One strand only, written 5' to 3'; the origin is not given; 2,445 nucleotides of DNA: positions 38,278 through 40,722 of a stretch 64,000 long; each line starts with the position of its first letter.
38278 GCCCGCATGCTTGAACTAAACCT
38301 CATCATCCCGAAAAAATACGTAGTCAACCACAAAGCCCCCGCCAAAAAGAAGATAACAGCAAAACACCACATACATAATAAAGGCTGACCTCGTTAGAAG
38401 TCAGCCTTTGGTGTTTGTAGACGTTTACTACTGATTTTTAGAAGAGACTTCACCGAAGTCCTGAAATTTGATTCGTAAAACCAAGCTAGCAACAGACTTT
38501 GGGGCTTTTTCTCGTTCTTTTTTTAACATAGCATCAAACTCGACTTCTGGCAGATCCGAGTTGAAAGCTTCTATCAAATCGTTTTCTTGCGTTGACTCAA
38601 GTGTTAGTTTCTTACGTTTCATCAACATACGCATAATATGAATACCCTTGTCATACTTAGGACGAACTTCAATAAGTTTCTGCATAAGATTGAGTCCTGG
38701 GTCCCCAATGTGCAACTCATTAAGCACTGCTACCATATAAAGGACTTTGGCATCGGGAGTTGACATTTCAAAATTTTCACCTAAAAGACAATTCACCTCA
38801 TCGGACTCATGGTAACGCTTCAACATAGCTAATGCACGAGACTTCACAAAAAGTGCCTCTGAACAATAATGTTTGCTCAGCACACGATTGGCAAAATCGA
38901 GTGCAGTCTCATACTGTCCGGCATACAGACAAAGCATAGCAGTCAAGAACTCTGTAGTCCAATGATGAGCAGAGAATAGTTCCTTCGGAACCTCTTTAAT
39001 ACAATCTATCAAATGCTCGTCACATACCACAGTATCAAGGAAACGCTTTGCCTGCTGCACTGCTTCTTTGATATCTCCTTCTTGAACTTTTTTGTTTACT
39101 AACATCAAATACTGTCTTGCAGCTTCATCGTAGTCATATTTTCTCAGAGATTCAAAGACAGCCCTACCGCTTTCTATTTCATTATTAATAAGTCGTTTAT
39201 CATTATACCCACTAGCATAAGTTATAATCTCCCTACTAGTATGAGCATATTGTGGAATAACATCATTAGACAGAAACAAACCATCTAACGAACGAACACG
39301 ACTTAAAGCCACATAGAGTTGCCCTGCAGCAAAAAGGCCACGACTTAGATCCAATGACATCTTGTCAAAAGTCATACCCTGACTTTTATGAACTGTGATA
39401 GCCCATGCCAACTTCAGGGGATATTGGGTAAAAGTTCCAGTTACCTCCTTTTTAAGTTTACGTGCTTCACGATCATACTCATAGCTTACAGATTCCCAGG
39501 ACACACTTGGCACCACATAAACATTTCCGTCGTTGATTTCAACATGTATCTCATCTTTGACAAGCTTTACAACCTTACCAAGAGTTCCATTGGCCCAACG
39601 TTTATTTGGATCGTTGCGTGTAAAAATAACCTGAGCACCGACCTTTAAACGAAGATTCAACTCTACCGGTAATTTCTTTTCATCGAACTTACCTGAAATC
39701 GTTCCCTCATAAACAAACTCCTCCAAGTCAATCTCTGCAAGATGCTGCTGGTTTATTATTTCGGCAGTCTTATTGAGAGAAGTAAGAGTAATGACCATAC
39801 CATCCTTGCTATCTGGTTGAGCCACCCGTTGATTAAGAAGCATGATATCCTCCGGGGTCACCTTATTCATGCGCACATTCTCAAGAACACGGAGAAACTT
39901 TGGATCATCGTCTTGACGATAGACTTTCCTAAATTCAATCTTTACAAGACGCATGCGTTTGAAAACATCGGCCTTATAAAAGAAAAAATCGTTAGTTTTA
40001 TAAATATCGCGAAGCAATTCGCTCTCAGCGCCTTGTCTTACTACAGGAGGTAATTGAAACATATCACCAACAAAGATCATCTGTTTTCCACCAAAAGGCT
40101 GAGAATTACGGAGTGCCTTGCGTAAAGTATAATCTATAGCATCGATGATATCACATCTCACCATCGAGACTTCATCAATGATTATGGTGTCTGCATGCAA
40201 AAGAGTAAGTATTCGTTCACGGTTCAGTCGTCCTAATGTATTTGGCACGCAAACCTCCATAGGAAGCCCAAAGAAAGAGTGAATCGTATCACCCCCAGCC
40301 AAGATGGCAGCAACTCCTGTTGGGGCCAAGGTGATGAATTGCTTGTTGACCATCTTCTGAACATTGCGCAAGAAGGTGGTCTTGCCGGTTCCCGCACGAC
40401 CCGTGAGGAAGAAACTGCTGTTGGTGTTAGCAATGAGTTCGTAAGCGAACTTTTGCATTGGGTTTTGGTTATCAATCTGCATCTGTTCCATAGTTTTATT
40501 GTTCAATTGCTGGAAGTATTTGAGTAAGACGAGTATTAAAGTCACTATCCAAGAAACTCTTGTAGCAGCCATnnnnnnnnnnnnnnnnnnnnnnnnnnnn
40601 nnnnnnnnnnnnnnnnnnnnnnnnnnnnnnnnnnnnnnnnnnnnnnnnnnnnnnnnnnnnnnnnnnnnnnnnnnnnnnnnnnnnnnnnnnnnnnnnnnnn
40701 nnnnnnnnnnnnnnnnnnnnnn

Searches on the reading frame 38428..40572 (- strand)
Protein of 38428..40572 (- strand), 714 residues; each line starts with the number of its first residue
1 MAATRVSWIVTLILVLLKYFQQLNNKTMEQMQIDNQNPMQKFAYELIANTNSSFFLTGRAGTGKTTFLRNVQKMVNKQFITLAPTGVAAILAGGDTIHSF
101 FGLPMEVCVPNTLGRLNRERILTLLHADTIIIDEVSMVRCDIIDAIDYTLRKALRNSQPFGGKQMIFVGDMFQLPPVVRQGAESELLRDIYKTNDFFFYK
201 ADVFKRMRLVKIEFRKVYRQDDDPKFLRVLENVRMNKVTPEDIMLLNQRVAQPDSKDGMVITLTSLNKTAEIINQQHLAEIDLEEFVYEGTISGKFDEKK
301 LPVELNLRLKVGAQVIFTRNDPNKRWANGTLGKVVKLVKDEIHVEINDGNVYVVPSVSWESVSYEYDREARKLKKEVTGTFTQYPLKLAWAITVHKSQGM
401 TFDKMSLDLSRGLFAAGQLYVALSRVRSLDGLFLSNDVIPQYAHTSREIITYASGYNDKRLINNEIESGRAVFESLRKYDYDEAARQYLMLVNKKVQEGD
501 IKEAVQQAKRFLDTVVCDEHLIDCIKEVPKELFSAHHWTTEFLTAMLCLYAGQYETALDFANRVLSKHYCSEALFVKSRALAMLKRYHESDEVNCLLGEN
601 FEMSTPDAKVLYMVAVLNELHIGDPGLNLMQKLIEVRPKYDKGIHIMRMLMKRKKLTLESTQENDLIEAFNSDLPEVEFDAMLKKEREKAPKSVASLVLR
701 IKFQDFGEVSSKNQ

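Call 5: search_protein_families(library=pfam, proteins=[window:38428-40572:-], max_evalue=0.01)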
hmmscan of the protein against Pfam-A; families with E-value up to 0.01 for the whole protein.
window:38428-40572:- (714 aa): 15 families
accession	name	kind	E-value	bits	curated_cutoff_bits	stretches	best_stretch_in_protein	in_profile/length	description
PF05970.20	PIF1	-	9.8e-33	114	25.9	1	40-238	6-217/223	PIF1-like helicase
PF13604.12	AAA_30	-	9.3e-13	48.8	27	1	37-187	3-141/191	AAA domain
PF13245.12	AAA_19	-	9.1e-11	42.5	25.1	1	49-178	9-133/134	AAA domain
PF02689.20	Herpes_Helicase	-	9.9e-06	24.3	27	1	382-435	723-777/808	Helicase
PF01443.25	Viral_helicase1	-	1.2e-05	25.7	21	0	370-427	161-221/228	Viral superfamily 1 RNA helicase core domain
PF13401.12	AAA_22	-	0.00027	21.7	27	1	50-169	4-122/130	AAA domain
PF21530.3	Pif1_2B_dom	-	0.00048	20.2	23.9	1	304-337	13-47/47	DNA helicase Pif1, 2B domain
PF13086.12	AAA_11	-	0.00053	20.3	27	0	112-178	199-254/257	AAA domain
PF12775.13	AAA_7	-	0.00086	19.3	25.8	0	39-80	21-63/181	P-loop containing dynein motor region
PF18335.7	SH3_13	-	0.0019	18.4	41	1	308-345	25-62/65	ATP-dependent RecD-like DNA helicase SH3 domain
PF13538.12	UvrD_C_2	-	0.0021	18.3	27.4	1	388-425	1-44/52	UvrD-like helicase C-terminal domain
PF03266.21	NTPase_1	-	0.0023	18.2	23.9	0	54-79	2-27/168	NTPase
PF13191.12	AAA_16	-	0.0044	18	32.6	1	52-86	25-52/167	AAA ATPase domain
PF02367.23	TsaE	-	0.0059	17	26.6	0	35-76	3-46/128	Threonylcarbamoyl adenosine biosynthesis protein TsaE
PF00437.27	T2SSE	-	0.0073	15.4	24.9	0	17-78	109-169/370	Type II/IV secretion system protein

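Call 6: search_protein_families(library=padloc, proteins=[window:38428-40572:-], max_evalue=0.01)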
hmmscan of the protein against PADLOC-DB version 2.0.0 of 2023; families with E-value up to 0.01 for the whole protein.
window:38428-40572:- (714 aa): 13 families
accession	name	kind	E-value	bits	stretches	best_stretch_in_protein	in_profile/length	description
PDLC05065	PDC-S68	-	3.2e-24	82.8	2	44-177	614-745/1221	-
PDLC01734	typeIV_RecD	-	5.6e-21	72.5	1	54-427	357-709/763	RecD_0_IVD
PDLC05066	PDC-S68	-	3.2e-20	69.8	2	45-178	588-722/1202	-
PDLC01148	RecD_like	-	7.2e-19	65.5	1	53-427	330-673/719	RecD/Tra ATPase fused to N-terminal HHH domain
PDLC05064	PDC-S68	-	2.2e-18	63.4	2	44-177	694-824/1273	-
PDLC04475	PDC-M16A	-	1.1e-11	42.1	1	36-89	17-72/721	-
PDLC04476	PDC-M16A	-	1.1e-11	41.9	1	35-349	9-337/691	-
PDLC05035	PDC-S53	-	3.1e-09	33.5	1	25-176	484-617/900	-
PDLC04472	PDC-M16A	-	2e-07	27.7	1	40-89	229-281/930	-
PDLC04474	PDC-M16A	-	2.2e-06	24.4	0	364-411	625-671/917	-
PDLC00287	PtuA1|PtuA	-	6.9e-05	19.7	1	28-80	198-250/584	AAA ATPase domain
PDLC00268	PtuA1|PtuA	-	0.003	15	0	47-80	21-54/411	AAA ATPase domain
PDLC04140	mad8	-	0.0065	14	0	48-118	24-70/314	mads_8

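Call 7: search_protein_families(library=ncbifam, proteins=[window:38428-40572:-], max_evalue=0.01)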
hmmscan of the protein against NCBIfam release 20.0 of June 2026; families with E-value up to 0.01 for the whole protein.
window:38428-40572:- (714 aa): 10 families
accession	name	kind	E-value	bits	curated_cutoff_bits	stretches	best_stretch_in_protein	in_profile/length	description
TIGR01448.2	helicase_RecD2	equivalog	1.7e-21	76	500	1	27-407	309-658/713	SF1B family DNA helicase RecD2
TIGR01447.1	recD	equivalog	1.1e-17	63.8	310.15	2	25-194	138-320/597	exodeoxyribonuclease V subunit alpha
TIGR02768.1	TraA_Ti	equivalog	3.5e-14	52.1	590.45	1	306-436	612-717/751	Ti-type conjugative transfer relaxase TraA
NF010464.0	PRK13889.1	subfamily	1.3e-09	36.6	1015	1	310-437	602-704/992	conjugal transfer relaxase TraA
NF010402.0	PRK13826.1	subfamily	9.9e-08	30.3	1317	1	39-428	385-731/1102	Dtr system oriT relaxase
NF008127.0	PRK10875.1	equivalog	2.1e-06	26.6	671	1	388-444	542-601/619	exodeoxyribonuclease V subunit alpha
NF052415.1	T3SS_chap_SctY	equivalog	0.0002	21.8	70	0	532-591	35-97/106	type III secretion apparatus assembly chaperone SctY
NF047389.1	ATPase_Sll1717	subfamily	0.0017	17.5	75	1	44-84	23-63/454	P-loop ATPase, Sll1717 family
NF041552.1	TF_PrdR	equivalog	0.002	16.5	795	1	45-78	284-317/577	sigma-54 dependent transcriptional regulator PrdR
NF010248.0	PRK13695.1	equivalog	0.0089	15.8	156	0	53-77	5-29/180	NTPase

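Call 18: search_protein_families(library=phrogs, proteins=[window:38428-40572:-], max_evalue=0.001)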
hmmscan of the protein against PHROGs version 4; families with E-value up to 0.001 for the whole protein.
window:38428-40572:- (714 aa): 4 families
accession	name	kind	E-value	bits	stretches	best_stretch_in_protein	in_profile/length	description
phrog_325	-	DNA, RNA and nucleotide metabolism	2.5e-76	258.8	1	25-452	460-886/986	Dda-like helicase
phrog_30356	-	DNA, RNA and nucleotide metabolism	1.4e-49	169.9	2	53-377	20-342/823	helicase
phrog_4412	-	DNA, RNA and nucleotide metabolism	2.1e-23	83.6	2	40-238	335-506/743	exonuclease V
phrog_25471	-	unknown function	4.3e-09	37.6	1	40-97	11-73/162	-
